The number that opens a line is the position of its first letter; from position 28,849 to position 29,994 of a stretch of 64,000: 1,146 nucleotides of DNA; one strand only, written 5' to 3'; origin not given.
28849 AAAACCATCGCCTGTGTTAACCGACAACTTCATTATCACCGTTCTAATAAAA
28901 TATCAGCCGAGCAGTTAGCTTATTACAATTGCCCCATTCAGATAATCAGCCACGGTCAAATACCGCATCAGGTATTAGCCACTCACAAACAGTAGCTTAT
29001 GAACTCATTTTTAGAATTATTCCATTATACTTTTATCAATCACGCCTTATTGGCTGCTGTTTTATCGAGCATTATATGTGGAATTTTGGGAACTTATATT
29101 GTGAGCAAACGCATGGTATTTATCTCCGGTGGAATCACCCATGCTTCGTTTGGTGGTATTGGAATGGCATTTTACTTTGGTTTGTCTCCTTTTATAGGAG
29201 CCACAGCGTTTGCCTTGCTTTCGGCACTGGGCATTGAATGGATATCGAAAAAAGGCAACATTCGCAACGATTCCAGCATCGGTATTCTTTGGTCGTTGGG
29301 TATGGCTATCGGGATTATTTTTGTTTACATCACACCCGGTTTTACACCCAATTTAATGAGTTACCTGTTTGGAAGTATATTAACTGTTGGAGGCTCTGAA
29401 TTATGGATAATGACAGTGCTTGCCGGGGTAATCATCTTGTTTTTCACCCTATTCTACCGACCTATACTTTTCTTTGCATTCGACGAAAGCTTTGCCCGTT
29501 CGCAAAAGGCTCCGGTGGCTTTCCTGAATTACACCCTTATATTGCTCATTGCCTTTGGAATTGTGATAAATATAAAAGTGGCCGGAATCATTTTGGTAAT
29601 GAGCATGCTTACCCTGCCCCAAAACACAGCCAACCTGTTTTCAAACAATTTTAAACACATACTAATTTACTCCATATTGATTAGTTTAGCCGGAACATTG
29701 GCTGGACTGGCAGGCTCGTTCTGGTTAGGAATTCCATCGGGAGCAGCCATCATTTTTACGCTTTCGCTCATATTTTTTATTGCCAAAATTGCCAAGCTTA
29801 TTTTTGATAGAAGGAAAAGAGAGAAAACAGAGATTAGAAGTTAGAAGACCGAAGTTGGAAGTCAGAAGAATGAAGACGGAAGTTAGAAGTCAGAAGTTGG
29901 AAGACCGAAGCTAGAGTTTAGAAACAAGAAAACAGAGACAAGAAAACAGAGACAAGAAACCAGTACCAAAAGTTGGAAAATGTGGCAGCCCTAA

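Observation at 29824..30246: Composite non-coding element: 20 phase-locked degenerate heptamers, a unique hairpin core, then 18 more heptamers, starting inside the znuB stop region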

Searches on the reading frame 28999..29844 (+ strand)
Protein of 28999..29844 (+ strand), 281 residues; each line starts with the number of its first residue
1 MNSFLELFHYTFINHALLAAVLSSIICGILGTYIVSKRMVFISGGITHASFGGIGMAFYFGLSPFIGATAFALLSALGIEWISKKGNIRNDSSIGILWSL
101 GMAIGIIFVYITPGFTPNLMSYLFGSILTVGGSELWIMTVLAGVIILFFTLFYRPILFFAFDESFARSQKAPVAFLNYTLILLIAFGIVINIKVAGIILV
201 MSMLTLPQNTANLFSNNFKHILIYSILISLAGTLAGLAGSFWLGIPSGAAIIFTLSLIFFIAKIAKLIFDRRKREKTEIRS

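Call 9: find_encoding_contigs(protein=window:28999-29844:+, flank=10000, max_places=6)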
Protein window:28999-29844:+ (281 aa): 4 contigs read that carry it; 3 places shown.
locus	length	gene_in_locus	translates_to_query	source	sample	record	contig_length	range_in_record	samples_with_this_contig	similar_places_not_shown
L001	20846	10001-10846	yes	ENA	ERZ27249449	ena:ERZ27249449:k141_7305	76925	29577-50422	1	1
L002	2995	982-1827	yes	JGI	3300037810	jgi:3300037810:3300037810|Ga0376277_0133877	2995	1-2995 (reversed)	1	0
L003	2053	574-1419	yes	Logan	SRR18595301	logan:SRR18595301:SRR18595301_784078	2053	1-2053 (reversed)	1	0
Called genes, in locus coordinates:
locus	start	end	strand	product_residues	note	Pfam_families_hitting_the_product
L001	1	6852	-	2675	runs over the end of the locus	PF13229:Beta_helix, PF13229:Beta_helix, PF13229:Beta_helix, PF00028:Cadherin, PF13415:Beta-prop_FBX42, PF24681:Kelch_KLHDC2_KLHL20_DRC7, PF24996:NANM, PF24981:Beta-prop_ATRN-LZTR1, +12 more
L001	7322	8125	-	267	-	-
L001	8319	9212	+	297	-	PF01297:ZnuA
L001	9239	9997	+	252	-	PF00005:ABC_tran, PF13304:AAA_21 (faint)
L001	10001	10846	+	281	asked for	PF00950:ABC-3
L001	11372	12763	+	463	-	PF00890:FAD_binding_2, PF01134:GIDA (weak), PF07992:Pyr_redox_2, PF12831:FAD_oxidored, PF13738:Pyr_redox_3, PF00070:Pyr_redox, PF02737:3HCDH_N (weak), PF02852:Pyr_redox_dim, +5 more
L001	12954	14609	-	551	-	PF00795:CN_hydrolase, PF02540:NAD_synthase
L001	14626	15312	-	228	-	PF13505:OMP_b-brl (weak), PF13568:OMP_b-brl_2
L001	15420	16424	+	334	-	PF25594:GldB_lipo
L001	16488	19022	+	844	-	PF23381:Beta-prop_IFT122_1st (faint), PF25852:DUF6242_C (faint), PF15902:Sortilin-Vps10, PF18962:Por_Secre_tail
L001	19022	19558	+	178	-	PF01812:5-FTHF_cyc-lig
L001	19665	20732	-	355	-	PF00801:PKD, PF18911:PKD_4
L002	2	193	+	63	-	?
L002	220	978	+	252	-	PF00005:ABC_tran, PF13304:AAA_21 (faint)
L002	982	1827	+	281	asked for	PF00950:ABC-3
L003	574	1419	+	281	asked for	PF00950:ABC-3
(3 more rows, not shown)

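Call 25: find_homologous_proteins(query=window:28999-29844:+, max_evalue=1e-30)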
Query window:28999-29844:+ (281 aa): 7938 proteins with E <= 1e-30 among 8000 candidates; the best 120 are listed.
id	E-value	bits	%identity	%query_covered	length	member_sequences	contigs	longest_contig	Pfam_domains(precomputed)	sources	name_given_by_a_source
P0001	1.2e-158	545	94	99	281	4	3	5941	PF00950.23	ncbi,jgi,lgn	-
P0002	4.0e-150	517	88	99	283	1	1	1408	PF00950.23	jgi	jgi:zinc transport system permease protein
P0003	1.2e-149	515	88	100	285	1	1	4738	PF00950.23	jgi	jgi:zinc transport system permease protein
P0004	1.8e-143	495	83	99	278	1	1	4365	PF00950.23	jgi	jgi:zinc transport system permease protein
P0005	5.6e-143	493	81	99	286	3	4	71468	PF00950.23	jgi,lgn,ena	jgi:zinc transport system permease protein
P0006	5.9e-143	493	84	99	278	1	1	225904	PF00950.23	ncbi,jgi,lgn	ncbi:MAG: metal ABC transporter permease [Salinivirgaceae bacterium]|jgi:zinc transport system perme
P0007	1.6e-142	492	84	98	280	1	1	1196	PF00950.23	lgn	-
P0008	5.2e-142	490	83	99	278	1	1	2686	PF00950.23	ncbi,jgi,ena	-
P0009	5.3e-142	490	83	99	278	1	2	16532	PF00950.23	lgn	-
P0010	1.6e-141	489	83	99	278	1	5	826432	PF00950.23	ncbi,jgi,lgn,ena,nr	ncbi:MAG: zinc ABC transporter permease [Bacteroidetes bacterium HGW-Bacteroidetes-4]|jgi:zinc trans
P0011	4.8e-141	487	83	99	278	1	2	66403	PF00950.23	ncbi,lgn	ncbi:MAG: metal ABC transporter permease [Salinivirgaceae bacterium]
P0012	2.7e-140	485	85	98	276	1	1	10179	PF00950.23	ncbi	-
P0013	9.5e-139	479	83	97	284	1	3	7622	PF00950.23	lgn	-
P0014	7.3e-138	477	84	98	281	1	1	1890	PF00950.23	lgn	-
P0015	3.9e-137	474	82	98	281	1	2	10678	PF00950.23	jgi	jgi:zinc transport system permease protein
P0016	4.8e-137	474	82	98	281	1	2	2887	PF00950.23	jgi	jgi:zinc transport system permease protein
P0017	7.8e-137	473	84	98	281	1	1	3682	PF00950.23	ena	-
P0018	1.4e-136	472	81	98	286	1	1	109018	PF00950.23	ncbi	-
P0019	2.0e-136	472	82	98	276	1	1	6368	PF00950.23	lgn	-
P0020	3.0e-136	471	82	98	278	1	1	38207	PF00950.23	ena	-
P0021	2.1e-135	468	82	96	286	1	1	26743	PF00950.23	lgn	-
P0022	3.7e-135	468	79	99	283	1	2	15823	PF00950.23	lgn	-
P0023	8.4e-135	466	80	98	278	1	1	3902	PF00950.23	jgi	-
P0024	9.8e-135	466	79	98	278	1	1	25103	PF00950.23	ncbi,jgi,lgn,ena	-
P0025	6.0e-134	464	80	98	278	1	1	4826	PF00950.23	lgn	-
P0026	1.1e-133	463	82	98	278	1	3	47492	PF00950.23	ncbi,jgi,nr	ncbi:MAG: metal ABC transporter permease [Salinivirgaceae bacterium]|jgi:zinc transport system perme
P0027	1.1e-133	463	79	98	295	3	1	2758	PF00950.23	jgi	-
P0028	1.6e-133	462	80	99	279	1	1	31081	PF00950.23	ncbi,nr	ncbi:MAG: metal ABC transporter permease [Salinivirgaceae bacterium]|nr:metal ABC transporter permea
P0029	4.5e-133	461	79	98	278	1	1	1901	PF00950.23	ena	-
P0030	1.1e-132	460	79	99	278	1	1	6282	PF01032.24,PF00950.23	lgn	-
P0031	1.7e-132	459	80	98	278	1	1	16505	PF00950.23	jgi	-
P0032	9.1e-132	457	80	99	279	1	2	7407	PF00950.23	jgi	jgi:zinc transport system permease protein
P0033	2.4e-131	455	80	97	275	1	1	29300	PF00950.23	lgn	-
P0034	6.6e-131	454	77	99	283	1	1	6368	PF00950.23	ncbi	-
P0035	6.7e-131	454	78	99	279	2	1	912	PF00950.23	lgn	-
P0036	1.1e-130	453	78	97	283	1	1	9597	PF00950.23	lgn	-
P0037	1.3e-130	453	77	99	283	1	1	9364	PF00950.23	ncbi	-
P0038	5.8e-130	451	80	96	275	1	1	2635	PF00950.23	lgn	-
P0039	6.3e-130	451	77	99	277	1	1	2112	PF01032.24,PF00950.23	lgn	-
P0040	8.8e-129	447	78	99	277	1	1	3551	PF00950.23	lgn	-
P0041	1.0e-128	447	74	98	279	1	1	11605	PF00950.23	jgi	jgi:zinc transport system permease protein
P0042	3.8e-128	445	82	92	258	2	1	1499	PF01032.24,PF00950.23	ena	-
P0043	1.2e-127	443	79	96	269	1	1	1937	PF00950.23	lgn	-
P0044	2.8e-127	442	77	98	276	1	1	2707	PF00950.23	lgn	-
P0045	8.8e-127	440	78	95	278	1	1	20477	PF00950.23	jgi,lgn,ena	-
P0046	1.2e-126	440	77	97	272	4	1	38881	PF00950.23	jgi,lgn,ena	-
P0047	3.1e-126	438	76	96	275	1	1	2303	PF00950.23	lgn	-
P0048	6.4e-126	437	76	97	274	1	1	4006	PF00950.23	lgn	-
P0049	1.5e-125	436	85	88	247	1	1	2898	PF01032.24,PF00950.23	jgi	jgi:zinc transport system permease protein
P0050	4.8e-125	434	75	99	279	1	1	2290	PF00950.23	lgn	-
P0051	6.4e-125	434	76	98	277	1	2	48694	PF00950.23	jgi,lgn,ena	-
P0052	5.8e-123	428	74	98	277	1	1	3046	PF01032.24,PF00950.23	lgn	-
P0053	1.8e-122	426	74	98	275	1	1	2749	PF00950.23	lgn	-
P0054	3.3e-121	422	75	97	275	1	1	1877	PF00950.23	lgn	-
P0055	8.7e-121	421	73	97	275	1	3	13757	PF00950.23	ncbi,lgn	-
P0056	5.3e-120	418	74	97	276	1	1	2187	PF00950.23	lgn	-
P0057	6.3e-120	418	83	85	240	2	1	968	PF00950.23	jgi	jgi:zinc transport system permease protein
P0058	4.2e-118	412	72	98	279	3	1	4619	PF00950.23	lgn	-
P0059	9.1e-118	411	71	99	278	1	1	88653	PF00950.23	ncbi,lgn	-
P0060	1.8e-117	410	73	98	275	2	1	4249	PF00950.23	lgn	-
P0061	3.7e-117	409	72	99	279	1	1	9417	PF00950.23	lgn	-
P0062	3.2e-115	402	79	86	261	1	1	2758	PF00950.23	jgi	-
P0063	1.2e-114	400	80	85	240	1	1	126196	PF00950.23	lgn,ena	-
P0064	2.1e-112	393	74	92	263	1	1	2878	PF00950.23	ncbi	-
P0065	1.1e-107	378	67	95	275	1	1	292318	PF00950.23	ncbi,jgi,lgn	-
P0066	2.5e-100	353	60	98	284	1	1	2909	PF00950.23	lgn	-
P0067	3.7e-99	350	60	99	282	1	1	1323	PF00950.23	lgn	-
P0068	1.2e-98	348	61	99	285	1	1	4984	PF00950.23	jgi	-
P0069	2.0e-98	347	60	99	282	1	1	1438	PF00950.23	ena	-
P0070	3.4e-98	346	62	98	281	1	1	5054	PF00950.23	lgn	-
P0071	1.6e-97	344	60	99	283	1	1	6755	PF00950.23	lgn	-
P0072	7.3e-97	342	60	100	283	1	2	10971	PF00950.23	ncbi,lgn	-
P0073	7.4e-97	342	60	100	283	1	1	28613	PF00950.23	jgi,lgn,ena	-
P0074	1.6e-96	341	60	99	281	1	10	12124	PF00950.23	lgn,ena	-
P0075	2.0e-96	341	60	98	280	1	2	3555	PF00950.23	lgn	-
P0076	2.2e-96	341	60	99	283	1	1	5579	PF00950.23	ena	-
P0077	2.3e-96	340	57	99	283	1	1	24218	PF00950.23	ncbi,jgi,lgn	-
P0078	2.7e-96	340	59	100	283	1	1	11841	PF00950.23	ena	-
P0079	3.1e-96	340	60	96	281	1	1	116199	PF01032.24,PF00950.23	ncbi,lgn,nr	ncbi:MAG: metal ABC transporter permease [Bacteroidetes bacterium]|nr:metal ABC transporter permease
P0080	3.2e-96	340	59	100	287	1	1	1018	PF01032.24,PF00950.23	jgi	jgi:zinc transport system permease protein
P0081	3.3e-96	340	59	100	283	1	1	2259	PF01032.24,PF00950.23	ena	-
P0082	3.4e-96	340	60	100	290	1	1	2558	PF00950.23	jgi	jgi:zinc transport system permease protein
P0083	3.5e-96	340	60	99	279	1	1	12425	PF00950.23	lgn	-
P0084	4.2e-96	340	59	98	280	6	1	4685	PF00950.23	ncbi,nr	ncbi:MAG: metal ABC transporter permease [Lentimicrobium sp.]|nr:metal ABC transporter permease [Len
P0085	4.8e-96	339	60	99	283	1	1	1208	PF00950.23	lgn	-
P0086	6.8e-96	339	60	99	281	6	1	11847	PF01032.24,PF00950.23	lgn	-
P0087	8.4e-96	339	59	98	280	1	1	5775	PF00950.23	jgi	-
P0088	9.0e-96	339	61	98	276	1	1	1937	PF01032.24,PF00950.23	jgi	jgi:zinc transport system permease protein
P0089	9.0e-96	339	61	96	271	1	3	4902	PF01032.24,PF00950.23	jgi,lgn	-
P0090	1.0e-95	338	60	99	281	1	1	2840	PF00950.23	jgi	jgi:zinc transport system permease protein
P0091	1.0e-95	338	60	98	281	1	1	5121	PF00950.23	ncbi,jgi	jgi:zinc transport system permease protein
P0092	1.2e-95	338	59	97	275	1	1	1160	PF01032.24,PF00950.23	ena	-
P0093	1.5e-95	338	59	99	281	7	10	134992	PF00950.23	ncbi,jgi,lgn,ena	jgi:zinc transport system permease protein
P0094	1.7e-95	338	60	98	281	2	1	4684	PF00950.23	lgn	-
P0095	1.7e-95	338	60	99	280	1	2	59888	PF01032.24,PF00950.23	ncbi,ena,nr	ncbi:MAG: hypothetical protein A2041_08470 [Bacteroidetes bacterium GWA2_31_9b]|nr:MAG: hypothetical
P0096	1.8e-95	337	58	99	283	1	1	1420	PF00950.23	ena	-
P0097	1.9e-95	337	59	97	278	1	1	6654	PF01032.24,PF00950.23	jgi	-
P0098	2.1e-95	337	60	98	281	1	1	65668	PF00950.23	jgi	-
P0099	2.7e-95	337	60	97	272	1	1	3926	PF01032.24,PF00950.23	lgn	-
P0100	2.8e-95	337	59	100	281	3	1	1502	PF00950.23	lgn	-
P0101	3.3e-95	337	58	99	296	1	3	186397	PF01032.24,PF00950.23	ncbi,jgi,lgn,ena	-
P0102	3.6e-95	337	63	95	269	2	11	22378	PF01032.24,PF00950.23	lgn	-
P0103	4.0e-95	336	61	95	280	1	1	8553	PF01032.24,PF00950.23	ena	-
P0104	5.2e-95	336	59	96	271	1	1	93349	PF00950.23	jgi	jgi:zinc transport system permease protein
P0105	6.2e-95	336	59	99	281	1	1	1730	PF00950.23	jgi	jgi:zinc transport system permease protein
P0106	6.8e-95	336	57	99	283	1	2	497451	PF00950.23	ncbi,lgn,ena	-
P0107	7.0e-95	336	57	99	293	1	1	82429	PF01032.24,PF00950.23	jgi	jgi:zinc transport system permease protein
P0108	7.2e-95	336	59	98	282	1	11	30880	PF01032.24,PF00950.23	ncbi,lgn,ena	-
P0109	7.2e-95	336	61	98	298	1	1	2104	PF00950.23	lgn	-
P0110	7.9e-95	335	58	100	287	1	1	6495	PF00950.23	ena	-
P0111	9.7e-95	335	60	99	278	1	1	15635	PF00950.23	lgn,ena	-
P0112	1.0e-94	335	60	99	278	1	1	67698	PF00950.23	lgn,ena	-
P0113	1.1e-94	335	58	98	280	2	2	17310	PF00950.23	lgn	-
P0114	1.3e-94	335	56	99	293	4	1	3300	PF00950.23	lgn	-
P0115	1.3e-94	335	59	98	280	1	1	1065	PF01032.24,PF00950.23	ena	-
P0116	1.3e-94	335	59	98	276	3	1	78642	PF01032.24,PF00950.23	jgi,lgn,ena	-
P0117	1.3e-94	335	60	96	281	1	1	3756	PF00950.23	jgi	jgi:zinc transport system permease protein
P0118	1.5e-94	334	59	99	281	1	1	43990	PF00950.23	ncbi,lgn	-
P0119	1.6e-94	334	58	100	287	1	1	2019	PF00950.23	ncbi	-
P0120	1.6e-94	334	56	98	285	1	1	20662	PF00950.23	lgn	-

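Call 27: find_encoding_contigs(protein=P0001, flank=10000, max_places=3)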
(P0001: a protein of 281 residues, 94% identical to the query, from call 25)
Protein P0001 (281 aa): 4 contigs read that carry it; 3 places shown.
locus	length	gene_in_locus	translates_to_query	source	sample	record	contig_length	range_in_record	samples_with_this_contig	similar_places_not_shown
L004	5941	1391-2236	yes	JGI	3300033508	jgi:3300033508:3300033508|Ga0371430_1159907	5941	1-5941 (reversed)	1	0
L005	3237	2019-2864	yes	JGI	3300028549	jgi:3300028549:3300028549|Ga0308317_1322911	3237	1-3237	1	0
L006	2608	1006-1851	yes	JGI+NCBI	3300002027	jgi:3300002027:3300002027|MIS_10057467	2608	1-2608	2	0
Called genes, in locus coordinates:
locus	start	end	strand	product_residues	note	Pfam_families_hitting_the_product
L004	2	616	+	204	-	PF01297:ZnuA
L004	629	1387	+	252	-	PF00005:ABC_tran, PF13304:AAA_21 (faint)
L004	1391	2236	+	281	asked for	PF00950:ABC-3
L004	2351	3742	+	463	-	PF00890:FAD_binding_2 (weak), PF01134:GIDA (weak), PF07992:Pyr_redox_2, PF12831:FAD_oxidored (weak), PF13738:Pyr_redox_3, PF00070:Pyr_redox, PF02737:3HCDH_N (weak), PF02852:Pyr_redox_dim, +5 more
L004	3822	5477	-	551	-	PF00795:CN_hydrolase, PF02540:NAD_synthase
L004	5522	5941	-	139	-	?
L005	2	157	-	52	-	?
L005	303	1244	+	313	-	PF01297:ZnuA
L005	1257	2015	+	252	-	PF00005:ABC_tran, PF13304:AAA_21 (faint)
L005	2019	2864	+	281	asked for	PF00950:ABC-3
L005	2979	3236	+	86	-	?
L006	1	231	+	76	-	?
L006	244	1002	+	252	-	PF00005:ABC_tran, PF13304:AAA_21 (faint)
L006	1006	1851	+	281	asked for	PF00950:ABC-3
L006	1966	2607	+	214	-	?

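Call 28: find_encoding_contigs(protein=P0010, flank=10000, max_places=2)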
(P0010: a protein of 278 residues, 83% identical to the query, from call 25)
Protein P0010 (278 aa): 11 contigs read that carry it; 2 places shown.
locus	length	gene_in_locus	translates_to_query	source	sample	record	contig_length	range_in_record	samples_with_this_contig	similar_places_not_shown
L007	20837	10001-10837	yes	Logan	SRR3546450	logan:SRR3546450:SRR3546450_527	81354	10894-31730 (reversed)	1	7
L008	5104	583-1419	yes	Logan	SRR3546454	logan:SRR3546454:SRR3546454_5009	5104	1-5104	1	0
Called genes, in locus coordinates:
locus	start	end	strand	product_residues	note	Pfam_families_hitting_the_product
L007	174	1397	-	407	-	PF00365:PFK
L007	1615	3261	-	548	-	PF00365:PFK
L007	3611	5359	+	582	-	PF00149:Metallophos, PF02872:5_nucleotid_C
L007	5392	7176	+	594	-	PF05192:MutS_III (weak), PF00488:MutS_V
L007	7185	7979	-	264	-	-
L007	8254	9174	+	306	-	PF01297:ZnuA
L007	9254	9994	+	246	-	PF02463:SMC_N (faint), PF00005:ABC_tran, PF13304:AAA_21 (faint)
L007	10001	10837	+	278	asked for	PF00950:ABC-3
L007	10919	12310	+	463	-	PF00890:FAD_binding_2, PF01134:GIDA (faint), PF07992:Pyr_redox_2, PF12831:FAD_oxidored, PF13738:Pyr_redox_3, PF00070:Pyr_redox, PF02737:3HCDH_N (weak), PF02852:Pyr_redox_dim, +5 more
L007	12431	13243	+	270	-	-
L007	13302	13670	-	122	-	-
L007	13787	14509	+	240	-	PF13428:TPR_14 (faint)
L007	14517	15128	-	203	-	PF01557:FAA_hydrolase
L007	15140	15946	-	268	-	PF00929:RNase_T, PF13482:RNase_H_2 (faint), PF20600:ExoX-like_C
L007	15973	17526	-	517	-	PF07676:PD40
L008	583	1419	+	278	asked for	PF00950:ABC-3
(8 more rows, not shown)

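Call 29: find_encoding_contigs(protein=P0006, flank=10000, max_places=2)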
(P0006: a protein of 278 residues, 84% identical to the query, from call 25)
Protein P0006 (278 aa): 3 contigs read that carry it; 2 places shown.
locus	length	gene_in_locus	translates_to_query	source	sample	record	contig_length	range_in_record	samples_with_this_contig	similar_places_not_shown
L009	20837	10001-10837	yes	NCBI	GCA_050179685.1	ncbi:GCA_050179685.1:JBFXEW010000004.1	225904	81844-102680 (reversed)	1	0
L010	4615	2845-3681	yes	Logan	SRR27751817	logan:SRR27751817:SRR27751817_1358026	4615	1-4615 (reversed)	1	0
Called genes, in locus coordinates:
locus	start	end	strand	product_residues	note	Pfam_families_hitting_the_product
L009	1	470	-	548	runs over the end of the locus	PF00365:PFK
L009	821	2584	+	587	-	PF00149:Metallophos, PF02872:5_nucleotid_C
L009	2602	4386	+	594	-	PF05192:MutS_III (faint), PF00488:MutS_V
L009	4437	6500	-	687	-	PF05569:Peptidase_M56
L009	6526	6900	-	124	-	PF03965:Penicillinase_R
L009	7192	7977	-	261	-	-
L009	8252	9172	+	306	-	PF01297:ZnuA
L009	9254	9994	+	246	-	PF00005:ABC_tran, PF13304:AAA_21 (faint)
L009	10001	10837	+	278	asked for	PF00950:ABC-3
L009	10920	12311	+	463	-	PF00890:FAD_binding_2, PF01266:DAO (faint), PF07992:Pyr_redox_2, PF12831:FAD_oxidored, PF13738:Pyr_redox_3, PF00070:Pyr_redox, PF02737:3HCDH_N (weak), PF02852:Pyr_redox_dim, +4 more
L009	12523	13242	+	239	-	-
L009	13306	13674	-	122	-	-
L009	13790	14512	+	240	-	PF13428:TPR_14 (faint), PF14559:TPR_19 (faint)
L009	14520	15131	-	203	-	PF01557:FAA_hydrolase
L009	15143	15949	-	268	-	PF00929:RNase_T, PF13482:RNase_H_2 (faint), PF20600:ExoX-like_C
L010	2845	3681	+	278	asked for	PF00950:ABC-3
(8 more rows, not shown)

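Call 31: find_encoding_contigs(protein=P0003, flank=10000, max_places=2)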
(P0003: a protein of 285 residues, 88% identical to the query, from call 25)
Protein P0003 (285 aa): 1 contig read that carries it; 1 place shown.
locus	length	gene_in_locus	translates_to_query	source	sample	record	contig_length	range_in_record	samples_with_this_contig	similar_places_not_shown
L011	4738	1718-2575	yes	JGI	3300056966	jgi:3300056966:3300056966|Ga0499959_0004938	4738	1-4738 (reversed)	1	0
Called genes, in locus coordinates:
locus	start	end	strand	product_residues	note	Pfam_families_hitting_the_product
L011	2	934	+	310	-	?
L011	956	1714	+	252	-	PF02463:SMC_N (faint), PF00005:ABC_tran, PF13304:AAA_21 (faint)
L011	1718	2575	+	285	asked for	PF00950:ABC-3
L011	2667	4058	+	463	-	PF00890:FAD_binding_2 (weak), PF01134:GIDA (weak), PF07992:Pyr_redox_2, PF12831:FAD_oxidored, PF13738:Pyr_redox_3, PF00070:Pyr_redox, PF02737:3HCDH_N (weak), PF02852:Pyr_redox_dim, +4 more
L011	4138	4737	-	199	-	?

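Call 32: find_encoding_contigs(protein=P0005, flank=10000, max_places=2)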
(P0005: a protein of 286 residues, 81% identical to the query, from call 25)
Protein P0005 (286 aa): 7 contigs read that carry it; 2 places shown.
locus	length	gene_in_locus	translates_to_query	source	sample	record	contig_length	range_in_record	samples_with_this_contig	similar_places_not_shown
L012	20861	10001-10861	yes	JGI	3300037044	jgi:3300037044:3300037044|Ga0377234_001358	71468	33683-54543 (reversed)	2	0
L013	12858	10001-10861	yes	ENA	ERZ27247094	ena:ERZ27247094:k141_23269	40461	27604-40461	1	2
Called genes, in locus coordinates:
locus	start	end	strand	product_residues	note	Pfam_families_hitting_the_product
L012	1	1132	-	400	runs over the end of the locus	PF00365:PFK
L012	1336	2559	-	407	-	PF00365:PFK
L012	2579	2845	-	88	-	-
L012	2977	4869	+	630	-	PF00149:Metallophos, PF02872:5_nucleotid_C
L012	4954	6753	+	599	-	PF05192:MutS_III (weak), PF00488:MutS_V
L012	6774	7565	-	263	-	-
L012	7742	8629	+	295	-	PF01297:ZnuA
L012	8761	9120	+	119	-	PF05635:23S_rRNA_IVP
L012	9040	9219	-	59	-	-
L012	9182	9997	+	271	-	PF00005:ABC_tran, PF13304:AAA_21 (faint)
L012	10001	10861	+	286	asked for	PF00950:ABC-3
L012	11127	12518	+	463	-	PF00890:FAD_binding_2 (weak), PF01134:GIDA (weak), PF07992:Pyr_redox_2, PF12831:FAD_oxidored, PF13738:Pyr_redox_3, PF13434:Lys_Orn_oxgnase (weak), PF00070:Pyr_redox, PF02852:Pyr_redox_dim, +4 more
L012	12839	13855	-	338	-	PF20511:PMI_typeI_cat, PF21621:MPI_cupin_dom (faint)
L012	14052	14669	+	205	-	PF00485:PRK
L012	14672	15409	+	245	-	PF13482:RNase_H_2, PF10108:DNA_pol_B_exo2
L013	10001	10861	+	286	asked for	PF00950:ABC-3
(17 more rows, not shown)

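Call 33: find_encoding_contigs(protein=P0002, flank=10000, max_places=2)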
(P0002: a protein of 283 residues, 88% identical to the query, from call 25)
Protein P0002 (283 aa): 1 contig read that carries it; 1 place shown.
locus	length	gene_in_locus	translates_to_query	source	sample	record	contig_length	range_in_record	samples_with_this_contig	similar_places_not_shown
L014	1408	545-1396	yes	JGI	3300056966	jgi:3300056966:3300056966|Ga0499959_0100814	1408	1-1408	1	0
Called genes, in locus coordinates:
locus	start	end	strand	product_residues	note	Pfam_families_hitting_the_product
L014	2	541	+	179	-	?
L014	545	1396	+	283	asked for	PF00950:ABC-3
